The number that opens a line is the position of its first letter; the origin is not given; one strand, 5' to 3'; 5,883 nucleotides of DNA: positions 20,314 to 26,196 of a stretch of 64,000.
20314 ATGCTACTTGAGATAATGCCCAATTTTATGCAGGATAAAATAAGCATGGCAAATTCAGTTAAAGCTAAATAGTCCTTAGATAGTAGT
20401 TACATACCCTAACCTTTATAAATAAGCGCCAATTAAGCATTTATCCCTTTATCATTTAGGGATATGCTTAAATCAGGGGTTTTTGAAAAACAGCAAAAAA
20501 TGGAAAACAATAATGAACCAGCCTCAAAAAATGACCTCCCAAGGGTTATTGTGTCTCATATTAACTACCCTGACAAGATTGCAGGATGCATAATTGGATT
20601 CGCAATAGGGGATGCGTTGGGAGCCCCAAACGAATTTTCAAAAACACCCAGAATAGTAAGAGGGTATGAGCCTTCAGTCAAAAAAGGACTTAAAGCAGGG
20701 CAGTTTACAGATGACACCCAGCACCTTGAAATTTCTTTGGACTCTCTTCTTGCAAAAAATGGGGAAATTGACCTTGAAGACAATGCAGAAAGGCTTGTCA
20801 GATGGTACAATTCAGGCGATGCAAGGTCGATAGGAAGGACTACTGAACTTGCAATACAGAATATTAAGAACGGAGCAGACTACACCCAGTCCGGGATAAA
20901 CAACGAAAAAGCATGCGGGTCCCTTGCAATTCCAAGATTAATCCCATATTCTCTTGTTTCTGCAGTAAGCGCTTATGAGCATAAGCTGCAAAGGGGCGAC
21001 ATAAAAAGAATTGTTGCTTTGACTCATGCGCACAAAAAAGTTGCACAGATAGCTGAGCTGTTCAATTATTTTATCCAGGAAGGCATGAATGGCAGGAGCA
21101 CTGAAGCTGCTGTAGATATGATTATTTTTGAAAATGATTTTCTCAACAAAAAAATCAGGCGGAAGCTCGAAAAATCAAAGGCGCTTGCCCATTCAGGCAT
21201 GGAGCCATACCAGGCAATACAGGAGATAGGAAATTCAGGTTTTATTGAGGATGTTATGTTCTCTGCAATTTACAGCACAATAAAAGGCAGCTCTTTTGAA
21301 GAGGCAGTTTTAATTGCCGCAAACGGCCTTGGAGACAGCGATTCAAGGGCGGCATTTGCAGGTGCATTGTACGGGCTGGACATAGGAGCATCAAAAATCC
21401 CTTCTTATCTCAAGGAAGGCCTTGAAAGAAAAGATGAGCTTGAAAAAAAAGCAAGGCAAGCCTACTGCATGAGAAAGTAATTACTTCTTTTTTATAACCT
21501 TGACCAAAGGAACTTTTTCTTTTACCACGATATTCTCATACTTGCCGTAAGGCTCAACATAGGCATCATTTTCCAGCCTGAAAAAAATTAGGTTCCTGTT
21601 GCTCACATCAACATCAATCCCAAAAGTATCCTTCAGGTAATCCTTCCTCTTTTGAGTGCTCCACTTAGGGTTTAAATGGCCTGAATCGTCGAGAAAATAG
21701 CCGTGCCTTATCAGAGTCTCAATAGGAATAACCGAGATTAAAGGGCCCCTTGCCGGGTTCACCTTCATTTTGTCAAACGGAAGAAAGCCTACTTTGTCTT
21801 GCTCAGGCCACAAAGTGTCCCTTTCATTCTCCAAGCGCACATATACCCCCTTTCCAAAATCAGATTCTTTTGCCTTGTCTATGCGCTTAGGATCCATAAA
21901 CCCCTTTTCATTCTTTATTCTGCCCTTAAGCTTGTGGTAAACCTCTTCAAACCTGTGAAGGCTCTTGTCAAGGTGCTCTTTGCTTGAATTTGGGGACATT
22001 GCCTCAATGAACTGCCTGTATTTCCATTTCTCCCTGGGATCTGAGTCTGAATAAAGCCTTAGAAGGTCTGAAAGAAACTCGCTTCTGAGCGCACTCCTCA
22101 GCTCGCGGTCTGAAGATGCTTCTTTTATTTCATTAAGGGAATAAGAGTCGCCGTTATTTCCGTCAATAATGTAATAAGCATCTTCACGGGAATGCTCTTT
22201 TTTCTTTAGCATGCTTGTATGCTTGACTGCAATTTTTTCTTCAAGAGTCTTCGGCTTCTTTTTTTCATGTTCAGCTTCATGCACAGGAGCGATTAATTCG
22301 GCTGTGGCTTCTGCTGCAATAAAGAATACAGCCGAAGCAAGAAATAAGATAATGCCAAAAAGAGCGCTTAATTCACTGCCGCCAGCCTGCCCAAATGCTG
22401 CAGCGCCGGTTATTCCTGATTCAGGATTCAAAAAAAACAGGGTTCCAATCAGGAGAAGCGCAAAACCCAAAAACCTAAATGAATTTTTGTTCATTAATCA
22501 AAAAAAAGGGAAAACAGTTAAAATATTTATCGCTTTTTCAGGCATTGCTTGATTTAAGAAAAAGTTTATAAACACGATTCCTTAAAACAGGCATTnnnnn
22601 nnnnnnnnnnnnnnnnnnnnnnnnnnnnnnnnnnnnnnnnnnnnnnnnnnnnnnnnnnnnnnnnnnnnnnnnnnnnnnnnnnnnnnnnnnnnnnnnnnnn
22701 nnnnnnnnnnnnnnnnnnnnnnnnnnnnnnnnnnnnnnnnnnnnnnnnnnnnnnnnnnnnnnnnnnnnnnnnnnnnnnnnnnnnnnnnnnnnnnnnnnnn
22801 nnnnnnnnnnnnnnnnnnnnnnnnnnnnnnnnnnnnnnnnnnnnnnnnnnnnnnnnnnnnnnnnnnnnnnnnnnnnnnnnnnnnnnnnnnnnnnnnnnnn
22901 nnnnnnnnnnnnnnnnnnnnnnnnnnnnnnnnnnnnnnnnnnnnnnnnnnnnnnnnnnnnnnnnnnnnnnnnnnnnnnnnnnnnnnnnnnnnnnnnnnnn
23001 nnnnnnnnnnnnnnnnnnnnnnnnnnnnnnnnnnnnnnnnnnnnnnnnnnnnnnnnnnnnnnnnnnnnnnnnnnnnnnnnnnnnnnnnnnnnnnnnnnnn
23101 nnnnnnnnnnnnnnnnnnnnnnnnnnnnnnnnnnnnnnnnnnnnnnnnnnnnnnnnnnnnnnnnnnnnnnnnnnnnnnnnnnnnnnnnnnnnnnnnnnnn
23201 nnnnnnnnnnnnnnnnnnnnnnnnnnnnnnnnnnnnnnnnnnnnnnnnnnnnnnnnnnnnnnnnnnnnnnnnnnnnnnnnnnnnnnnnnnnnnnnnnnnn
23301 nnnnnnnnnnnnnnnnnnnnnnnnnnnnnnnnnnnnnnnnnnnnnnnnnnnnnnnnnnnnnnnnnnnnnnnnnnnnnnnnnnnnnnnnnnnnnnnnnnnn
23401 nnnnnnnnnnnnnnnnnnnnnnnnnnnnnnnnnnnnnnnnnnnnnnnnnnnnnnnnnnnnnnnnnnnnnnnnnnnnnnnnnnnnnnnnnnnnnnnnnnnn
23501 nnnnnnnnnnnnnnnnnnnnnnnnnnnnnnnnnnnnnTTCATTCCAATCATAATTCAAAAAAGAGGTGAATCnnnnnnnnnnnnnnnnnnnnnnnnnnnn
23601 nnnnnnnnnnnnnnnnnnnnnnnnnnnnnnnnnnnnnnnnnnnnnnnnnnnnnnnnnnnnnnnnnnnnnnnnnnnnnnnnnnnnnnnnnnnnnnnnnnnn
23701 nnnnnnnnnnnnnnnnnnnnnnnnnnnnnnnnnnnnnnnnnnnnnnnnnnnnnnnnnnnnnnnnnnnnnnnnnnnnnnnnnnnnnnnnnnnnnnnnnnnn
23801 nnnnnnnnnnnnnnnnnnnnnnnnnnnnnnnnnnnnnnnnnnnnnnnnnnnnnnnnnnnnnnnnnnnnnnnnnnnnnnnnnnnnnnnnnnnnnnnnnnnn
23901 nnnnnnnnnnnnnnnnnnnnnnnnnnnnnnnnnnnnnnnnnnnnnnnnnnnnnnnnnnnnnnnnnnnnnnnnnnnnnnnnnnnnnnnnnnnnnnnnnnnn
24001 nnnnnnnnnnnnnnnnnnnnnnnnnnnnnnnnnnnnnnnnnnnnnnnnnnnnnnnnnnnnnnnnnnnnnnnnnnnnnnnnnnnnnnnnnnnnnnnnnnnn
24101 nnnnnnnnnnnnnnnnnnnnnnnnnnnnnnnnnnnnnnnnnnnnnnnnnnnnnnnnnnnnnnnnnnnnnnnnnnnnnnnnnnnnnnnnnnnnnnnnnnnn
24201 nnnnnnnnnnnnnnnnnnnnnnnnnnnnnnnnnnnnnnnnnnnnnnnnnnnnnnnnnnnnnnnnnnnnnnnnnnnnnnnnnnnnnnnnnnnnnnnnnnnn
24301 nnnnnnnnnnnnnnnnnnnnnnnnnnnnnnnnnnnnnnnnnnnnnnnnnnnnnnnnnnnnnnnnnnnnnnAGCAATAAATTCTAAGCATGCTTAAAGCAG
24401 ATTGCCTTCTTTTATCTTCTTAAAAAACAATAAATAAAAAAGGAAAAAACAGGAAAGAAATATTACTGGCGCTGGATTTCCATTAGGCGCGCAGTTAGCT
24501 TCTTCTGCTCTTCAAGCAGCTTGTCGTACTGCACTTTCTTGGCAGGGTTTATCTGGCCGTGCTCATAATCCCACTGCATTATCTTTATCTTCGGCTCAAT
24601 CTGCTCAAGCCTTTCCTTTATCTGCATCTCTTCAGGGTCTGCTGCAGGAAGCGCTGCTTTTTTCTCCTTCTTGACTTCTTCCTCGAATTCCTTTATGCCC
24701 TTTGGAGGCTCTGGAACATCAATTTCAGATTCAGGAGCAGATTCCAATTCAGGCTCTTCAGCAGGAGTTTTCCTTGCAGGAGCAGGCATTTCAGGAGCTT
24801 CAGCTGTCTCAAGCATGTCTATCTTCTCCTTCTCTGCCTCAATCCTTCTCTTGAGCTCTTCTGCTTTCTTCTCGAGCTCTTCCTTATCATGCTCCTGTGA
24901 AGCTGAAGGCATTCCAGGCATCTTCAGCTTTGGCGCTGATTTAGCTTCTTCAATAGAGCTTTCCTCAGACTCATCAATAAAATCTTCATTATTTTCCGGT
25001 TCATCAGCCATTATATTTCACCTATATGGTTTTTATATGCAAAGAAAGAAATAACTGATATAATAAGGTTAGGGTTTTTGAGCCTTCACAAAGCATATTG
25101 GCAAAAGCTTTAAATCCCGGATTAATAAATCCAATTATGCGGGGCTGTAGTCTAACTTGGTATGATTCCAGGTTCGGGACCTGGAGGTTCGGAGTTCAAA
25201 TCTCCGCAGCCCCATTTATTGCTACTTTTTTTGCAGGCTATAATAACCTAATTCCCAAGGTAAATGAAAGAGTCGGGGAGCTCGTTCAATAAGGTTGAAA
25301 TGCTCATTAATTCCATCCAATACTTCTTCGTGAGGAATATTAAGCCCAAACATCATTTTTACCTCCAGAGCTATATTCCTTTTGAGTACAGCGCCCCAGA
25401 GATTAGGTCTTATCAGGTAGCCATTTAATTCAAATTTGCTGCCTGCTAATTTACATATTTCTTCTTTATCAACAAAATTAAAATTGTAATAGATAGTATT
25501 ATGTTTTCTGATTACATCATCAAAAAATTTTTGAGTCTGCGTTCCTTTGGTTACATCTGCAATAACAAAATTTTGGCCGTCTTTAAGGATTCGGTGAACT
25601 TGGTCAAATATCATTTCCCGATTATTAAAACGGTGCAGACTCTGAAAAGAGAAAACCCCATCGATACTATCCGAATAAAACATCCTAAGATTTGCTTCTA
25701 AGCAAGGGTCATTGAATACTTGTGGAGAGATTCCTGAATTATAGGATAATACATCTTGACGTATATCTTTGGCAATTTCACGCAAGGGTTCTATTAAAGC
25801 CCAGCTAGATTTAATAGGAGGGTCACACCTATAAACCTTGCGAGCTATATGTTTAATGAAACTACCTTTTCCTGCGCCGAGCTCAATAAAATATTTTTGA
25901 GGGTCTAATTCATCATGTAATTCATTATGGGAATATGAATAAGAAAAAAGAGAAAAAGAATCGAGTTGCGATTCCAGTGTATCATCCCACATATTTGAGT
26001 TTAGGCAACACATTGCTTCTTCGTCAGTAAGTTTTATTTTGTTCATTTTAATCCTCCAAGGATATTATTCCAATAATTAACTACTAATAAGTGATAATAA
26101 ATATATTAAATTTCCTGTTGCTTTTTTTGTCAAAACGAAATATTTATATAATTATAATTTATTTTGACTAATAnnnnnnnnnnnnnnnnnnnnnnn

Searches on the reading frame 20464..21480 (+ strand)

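Call 90: search_protein_families(library=pfam, proteins=[window:20464-21480:+], max_evalue=0.00001)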
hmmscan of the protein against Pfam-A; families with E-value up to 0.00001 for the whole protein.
window:20464-21480:+ (338 aa): 1 family
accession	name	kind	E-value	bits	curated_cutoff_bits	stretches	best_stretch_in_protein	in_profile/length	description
PF03747.19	ADP_ribosyl_GH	-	2.9e-54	185.1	26.2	1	41-314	1-286/287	ADP-ribosylglycohydrolase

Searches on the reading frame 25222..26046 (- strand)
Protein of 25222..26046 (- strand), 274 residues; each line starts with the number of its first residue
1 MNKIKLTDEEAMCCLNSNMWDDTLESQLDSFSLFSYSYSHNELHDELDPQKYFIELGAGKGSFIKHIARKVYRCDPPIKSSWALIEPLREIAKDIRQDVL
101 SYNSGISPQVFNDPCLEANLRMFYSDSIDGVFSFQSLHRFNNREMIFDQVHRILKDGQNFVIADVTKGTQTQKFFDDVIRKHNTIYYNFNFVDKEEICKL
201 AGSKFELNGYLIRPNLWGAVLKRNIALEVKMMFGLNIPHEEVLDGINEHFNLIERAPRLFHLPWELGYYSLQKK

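Call 91: search_protein_families(library=pfam, proteins=[window:25222-26046:-], max_evalue=0.00001)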
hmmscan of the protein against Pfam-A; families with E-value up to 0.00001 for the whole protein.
window:25222-26046:- (274 aa): 3 families
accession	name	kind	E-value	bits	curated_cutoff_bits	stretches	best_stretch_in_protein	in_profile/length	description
PF13489.12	Methyltransf_23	-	3.2e-07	30.6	27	1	42-171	15-125/164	Methyltransferase domain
PF08241.18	Methyltransf_11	-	2.4e-06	28.5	21.2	0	101-162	43-95/95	Methyltransferase domain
PF13847.12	Methyltransf_31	-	4.4e-06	26.9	27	0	123-190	70-130/145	Methyltransferase domain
